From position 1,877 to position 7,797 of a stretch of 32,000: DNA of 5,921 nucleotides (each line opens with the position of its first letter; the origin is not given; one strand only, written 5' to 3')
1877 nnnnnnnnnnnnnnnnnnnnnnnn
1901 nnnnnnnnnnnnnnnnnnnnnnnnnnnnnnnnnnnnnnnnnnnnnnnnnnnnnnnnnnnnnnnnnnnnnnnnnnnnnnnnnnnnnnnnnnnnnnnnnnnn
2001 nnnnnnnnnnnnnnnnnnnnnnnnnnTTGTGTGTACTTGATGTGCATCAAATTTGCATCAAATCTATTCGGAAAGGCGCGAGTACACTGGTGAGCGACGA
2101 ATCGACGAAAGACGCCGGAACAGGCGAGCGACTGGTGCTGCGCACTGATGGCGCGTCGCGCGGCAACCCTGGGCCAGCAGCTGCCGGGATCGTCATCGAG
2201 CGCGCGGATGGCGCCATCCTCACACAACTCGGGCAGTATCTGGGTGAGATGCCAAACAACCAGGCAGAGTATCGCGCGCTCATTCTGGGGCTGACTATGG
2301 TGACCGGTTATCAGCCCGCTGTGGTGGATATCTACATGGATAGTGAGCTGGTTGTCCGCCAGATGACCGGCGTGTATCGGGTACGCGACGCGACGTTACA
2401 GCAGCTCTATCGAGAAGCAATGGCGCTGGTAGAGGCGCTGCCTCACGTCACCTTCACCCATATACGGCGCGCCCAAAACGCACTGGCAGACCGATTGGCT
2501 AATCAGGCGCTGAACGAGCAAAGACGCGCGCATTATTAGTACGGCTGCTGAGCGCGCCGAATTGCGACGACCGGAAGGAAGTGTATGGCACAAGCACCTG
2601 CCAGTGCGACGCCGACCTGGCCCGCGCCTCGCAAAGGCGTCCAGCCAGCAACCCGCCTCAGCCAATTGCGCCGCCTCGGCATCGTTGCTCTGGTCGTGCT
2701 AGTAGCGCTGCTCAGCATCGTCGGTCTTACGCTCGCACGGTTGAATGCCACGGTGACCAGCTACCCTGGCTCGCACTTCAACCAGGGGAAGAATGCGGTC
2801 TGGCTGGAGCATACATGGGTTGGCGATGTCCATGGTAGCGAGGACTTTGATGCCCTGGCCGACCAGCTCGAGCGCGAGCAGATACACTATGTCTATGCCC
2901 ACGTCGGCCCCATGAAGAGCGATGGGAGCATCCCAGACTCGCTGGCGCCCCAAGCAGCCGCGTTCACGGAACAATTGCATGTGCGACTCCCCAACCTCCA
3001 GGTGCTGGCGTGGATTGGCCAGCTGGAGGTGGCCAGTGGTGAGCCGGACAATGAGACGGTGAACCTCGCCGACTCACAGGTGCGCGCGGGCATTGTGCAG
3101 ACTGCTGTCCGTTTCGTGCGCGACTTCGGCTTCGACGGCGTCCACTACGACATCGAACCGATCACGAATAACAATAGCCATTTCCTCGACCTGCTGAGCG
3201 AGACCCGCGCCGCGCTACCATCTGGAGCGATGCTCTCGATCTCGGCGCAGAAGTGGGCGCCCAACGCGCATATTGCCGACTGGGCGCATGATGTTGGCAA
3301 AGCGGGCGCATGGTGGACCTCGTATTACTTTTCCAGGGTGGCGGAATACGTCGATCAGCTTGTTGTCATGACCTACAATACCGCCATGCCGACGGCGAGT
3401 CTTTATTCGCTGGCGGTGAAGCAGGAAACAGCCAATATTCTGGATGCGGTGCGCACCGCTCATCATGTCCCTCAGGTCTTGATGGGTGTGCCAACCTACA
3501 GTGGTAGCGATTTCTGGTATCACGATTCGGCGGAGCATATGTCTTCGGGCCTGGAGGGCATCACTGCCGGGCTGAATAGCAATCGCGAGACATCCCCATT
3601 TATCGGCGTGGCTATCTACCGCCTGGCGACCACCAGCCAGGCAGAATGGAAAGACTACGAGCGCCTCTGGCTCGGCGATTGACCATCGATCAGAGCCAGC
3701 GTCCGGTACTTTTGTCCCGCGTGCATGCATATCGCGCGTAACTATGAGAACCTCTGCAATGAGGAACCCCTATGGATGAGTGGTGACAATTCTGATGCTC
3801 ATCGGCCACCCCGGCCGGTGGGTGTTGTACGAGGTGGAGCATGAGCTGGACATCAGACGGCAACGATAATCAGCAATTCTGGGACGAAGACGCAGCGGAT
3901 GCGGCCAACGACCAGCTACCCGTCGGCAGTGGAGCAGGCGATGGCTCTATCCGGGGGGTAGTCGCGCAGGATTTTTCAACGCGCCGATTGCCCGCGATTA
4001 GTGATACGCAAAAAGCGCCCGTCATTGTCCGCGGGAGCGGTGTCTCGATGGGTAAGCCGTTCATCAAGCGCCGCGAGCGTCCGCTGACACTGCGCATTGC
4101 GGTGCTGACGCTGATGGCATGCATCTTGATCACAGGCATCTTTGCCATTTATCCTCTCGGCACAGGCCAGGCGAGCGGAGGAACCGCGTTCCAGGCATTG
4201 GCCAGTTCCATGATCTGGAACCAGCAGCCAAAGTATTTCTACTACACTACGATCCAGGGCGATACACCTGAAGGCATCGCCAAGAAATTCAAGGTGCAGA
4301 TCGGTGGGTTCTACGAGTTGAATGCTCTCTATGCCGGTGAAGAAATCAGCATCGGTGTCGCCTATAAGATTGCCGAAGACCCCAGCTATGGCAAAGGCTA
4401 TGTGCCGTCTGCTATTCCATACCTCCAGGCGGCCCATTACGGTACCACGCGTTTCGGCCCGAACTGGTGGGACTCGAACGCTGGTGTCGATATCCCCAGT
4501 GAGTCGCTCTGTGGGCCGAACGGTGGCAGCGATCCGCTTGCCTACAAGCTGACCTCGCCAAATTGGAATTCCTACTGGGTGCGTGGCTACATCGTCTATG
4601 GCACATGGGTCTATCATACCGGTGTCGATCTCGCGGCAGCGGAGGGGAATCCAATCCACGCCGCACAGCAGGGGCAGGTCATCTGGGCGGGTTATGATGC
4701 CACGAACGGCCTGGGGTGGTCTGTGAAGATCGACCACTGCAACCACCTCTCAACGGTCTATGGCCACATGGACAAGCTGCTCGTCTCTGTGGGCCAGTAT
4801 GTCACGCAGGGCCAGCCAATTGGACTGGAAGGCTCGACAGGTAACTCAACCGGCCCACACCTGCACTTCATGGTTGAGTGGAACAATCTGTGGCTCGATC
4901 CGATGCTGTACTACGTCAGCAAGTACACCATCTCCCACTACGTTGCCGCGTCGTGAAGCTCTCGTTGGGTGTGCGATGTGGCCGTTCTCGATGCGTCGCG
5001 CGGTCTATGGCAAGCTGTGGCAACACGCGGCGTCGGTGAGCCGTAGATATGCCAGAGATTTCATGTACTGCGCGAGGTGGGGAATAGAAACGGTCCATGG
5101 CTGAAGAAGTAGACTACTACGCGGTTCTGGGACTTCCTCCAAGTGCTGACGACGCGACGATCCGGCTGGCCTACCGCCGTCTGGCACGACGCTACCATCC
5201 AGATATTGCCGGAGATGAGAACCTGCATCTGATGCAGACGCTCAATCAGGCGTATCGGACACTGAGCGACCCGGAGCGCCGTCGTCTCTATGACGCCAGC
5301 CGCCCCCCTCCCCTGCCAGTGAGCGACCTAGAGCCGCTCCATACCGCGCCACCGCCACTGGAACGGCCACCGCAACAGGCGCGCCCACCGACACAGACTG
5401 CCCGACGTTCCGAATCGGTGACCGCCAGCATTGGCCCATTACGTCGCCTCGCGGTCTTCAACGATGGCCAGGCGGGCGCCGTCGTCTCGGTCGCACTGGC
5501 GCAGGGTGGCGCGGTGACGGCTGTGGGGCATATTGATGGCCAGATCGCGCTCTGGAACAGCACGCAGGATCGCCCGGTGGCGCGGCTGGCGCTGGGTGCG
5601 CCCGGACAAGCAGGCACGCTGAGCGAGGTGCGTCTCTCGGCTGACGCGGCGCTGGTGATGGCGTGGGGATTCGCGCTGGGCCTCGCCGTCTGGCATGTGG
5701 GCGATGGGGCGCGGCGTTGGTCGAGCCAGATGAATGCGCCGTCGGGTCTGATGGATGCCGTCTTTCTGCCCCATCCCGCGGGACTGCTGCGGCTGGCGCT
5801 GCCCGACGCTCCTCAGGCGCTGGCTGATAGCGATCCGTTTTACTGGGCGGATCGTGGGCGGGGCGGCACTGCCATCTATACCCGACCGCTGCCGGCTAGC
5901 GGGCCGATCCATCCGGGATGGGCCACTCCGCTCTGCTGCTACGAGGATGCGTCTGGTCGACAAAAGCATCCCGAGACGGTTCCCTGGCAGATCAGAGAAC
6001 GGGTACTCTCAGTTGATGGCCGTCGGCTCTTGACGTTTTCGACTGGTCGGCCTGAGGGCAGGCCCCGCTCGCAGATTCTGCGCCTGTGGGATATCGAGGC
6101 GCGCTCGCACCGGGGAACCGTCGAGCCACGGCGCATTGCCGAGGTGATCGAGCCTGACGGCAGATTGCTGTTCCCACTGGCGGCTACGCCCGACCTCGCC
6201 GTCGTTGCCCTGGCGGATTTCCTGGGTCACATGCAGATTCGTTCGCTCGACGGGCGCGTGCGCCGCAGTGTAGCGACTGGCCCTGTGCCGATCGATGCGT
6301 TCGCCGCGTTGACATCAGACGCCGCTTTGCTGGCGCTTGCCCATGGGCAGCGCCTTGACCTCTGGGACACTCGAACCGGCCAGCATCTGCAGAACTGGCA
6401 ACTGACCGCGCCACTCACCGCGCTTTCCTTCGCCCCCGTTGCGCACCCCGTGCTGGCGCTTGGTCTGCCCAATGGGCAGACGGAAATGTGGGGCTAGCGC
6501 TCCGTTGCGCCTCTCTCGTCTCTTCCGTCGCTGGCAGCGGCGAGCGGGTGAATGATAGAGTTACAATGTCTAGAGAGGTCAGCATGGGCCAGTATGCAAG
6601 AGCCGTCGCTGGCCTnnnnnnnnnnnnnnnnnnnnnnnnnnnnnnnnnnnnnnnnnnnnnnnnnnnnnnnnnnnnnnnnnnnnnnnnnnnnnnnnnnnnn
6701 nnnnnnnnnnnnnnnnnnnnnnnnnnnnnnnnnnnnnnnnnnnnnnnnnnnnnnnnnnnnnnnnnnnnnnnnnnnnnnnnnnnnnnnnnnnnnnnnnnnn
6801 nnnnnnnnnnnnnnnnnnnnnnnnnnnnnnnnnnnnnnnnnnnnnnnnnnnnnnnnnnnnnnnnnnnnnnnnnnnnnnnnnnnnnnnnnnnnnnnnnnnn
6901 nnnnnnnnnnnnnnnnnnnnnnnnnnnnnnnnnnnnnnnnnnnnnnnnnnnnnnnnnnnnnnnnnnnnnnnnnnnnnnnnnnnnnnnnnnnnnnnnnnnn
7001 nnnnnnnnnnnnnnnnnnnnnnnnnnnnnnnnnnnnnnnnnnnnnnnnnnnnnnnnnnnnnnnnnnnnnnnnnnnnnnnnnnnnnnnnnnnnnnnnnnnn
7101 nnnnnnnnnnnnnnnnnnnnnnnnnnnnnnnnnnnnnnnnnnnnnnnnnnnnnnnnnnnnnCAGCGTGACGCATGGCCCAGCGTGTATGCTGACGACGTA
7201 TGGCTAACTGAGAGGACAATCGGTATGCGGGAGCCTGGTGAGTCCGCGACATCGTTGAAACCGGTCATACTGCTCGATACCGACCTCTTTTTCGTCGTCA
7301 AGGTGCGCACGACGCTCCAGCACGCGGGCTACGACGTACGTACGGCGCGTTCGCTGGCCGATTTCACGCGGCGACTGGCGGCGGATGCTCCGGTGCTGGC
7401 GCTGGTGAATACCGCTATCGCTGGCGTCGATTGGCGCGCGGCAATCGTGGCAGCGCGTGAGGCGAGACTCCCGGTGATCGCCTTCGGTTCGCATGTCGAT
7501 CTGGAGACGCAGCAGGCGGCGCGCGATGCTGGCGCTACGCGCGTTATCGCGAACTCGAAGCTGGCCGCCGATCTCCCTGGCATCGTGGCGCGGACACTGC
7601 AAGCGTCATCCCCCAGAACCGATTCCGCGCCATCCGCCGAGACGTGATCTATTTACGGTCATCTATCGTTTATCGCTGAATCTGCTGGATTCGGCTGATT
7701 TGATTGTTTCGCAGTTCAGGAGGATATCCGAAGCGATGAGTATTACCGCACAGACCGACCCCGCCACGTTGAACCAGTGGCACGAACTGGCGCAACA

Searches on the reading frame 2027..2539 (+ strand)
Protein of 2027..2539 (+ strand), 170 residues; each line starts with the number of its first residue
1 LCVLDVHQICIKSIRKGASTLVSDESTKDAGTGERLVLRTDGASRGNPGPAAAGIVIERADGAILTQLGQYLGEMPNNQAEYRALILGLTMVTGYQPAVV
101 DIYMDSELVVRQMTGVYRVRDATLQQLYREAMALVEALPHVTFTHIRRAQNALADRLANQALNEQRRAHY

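Call 10: search_protein_families(library=pfam, proteins=[window:2027-2539:+], max_evalue=0.01)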
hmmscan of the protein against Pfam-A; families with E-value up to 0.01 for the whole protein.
window:2027-2539:+ (170 aa): 2 families
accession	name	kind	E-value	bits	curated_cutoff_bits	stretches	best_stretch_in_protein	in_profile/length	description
PF13456.12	RVT_3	-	2.7e-21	76.2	21.6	1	40-161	2-123/123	Reverse transcriptase-like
PF00075.30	RNase_H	-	8.9e-11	42.6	25.8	1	35-162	3-140/141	RNase H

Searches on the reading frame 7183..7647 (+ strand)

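Call 9: search_protein_families(library=pfam, proteins=[window:7183-7647:+], max_evalue=0.01)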
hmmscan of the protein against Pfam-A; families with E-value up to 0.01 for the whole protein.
window:7183-7647:+ (154 aa): 1 family
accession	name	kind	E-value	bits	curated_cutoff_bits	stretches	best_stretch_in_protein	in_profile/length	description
PF00072.30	Response_reg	-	1.6e-05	25.4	30.2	1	28-123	1-98/111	Response regulator receiver domain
